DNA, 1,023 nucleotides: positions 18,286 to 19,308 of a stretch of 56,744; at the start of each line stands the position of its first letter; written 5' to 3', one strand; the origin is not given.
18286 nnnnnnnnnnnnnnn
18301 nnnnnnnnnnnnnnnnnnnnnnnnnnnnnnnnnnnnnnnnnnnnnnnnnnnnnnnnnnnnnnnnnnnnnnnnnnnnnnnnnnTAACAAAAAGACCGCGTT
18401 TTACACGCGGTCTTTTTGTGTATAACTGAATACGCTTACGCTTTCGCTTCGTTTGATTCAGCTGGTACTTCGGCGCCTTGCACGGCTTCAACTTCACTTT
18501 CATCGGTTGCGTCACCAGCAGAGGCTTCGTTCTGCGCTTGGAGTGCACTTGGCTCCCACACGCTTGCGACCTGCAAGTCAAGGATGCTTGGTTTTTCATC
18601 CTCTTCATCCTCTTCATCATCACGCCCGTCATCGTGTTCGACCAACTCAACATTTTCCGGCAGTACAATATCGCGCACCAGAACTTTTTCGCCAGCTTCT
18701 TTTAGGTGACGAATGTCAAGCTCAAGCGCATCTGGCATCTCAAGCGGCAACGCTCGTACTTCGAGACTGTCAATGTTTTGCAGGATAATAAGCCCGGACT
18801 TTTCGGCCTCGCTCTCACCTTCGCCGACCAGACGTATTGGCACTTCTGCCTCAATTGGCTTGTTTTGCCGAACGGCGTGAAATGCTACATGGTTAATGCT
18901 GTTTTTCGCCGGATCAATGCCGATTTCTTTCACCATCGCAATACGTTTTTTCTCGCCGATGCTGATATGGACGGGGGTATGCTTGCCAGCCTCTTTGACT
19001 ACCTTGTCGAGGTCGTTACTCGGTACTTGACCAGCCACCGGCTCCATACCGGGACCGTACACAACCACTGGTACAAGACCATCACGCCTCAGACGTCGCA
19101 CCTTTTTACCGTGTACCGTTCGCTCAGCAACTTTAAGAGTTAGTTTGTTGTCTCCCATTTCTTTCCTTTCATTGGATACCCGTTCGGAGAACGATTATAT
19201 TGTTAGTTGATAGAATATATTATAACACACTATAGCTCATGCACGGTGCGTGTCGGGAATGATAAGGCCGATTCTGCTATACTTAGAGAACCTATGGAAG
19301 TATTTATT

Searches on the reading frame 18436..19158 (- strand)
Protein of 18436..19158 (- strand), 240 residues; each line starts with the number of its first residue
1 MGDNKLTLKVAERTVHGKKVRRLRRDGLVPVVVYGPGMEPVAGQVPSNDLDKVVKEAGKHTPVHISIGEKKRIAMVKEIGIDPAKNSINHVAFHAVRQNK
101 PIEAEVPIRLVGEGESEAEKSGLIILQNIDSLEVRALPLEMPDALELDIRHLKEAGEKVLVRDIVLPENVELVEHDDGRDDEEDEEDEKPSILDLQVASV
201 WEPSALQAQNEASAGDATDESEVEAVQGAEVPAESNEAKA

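Call 20: search_protein_families(library=pfam, proteins=[window:18436-19155:-], max_evalue=0.00001)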
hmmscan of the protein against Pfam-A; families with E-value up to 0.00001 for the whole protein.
window:18436-19155:- (239 aa): 2 families
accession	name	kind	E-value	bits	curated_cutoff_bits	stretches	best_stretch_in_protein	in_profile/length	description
PF01386.24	Ribosomal_L25p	-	1.1e-18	67.9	23.6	1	7-92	1-82/82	Ribosomal L25p family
PF14693.11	Ribosomal_TL5_C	-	2.1e-16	60.5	27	1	101-176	2-74/84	Ribosomal protein TL5, C-terminal domain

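Call 22: find_encoding_contigs(protein=window:18436-19158:-, flank=4000, max_places=10)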
Protein window:18436-19158:- (240 aa): 6 contigs read that carry it; 6 places shown.
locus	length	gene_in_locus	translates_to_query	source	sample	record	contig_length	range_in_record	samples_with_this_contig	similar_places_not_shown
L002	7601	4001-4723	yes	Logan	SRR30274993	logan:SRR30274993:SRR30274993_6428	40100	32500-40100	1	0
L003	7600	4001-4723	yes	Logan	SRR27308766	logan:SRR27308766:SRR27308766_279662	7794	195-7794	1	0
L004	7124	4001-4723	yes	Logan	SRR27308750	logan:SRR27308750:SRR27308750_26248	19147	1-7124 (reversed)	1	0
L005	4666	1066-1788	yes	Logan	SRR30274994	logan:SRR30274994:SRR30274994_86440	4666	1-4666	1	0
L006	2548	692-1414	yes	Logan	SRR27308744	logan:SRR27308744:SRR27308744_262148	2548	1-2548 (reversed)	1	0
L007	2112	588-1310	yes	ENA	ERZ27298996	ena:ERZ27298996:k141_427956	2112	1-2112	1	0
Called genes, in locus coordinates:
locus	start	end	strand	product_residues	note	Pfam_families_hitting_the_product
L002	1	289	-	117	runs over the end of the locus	-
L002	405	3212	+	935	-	PF00005:ABC_tran (faint), PF02463:SMC_N (faint), PF03193:RsgA_GTPase (faint), PF13191:AAA_16 (faint), PF13304:AAA_21 (faint), PF13555:AAA_29 (faint), PF17760:UvrA_inter, PF17755:UvrA_DNA-bind, +1 more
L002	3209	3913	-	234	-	PF09335:VTT_dom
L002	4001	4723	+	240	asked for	PF01386:Ribosomal_L25p, PF14693:Ribosomal_TL5_C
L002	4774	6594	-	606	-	PF00664:ABC_membrane, PF00005:ABC_tran, PF02463:SMC_N (weak), PF13191:AAA_16 (faint)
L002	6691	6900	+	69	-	-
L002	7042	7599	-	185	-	?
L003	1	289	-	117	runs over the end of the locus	-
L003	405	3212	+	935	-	PF00005:ABC_tran (faint), PF02463:SMC_N (faint), PF03193:RsgA_GTPase (faint), PF13191:AAA_16 (faint), PF13304:AAA_21 (faint), PF13555:AAA_29 (faint), PF17760:UvrA_inter, PF17755:UvrA_DNA-bind, +1 more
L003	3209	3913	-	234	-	PF09335:VTT_dom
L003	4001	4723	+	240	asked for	PF01386:Ribosomal_L25p, PF14693:Ribosomal_TL5_C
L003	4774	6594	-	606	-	PF00664:ABC_membrane, PF00005:ABC_tran, PF13191:AAA_16 (faint), PF02463:SMC_N (weak)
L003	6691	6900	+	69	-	-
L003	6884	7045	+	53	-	-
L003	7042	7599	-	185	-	?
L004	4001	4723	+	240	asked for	PF01386:Ribosomal_L25p, PF14693:Ribosomal_TL5_C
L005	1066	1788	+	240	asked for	PF01386:Ribosomal_L25p, PF14693:Ribosomal_TL5_C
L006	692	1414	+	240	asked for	PF01386:Ribosomal_L25p, PF14693:Ribosomal_TL5_C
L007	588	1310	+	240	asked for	PF01386:Ribosomal_L25p, PF14693:Ribosomal_TL5_C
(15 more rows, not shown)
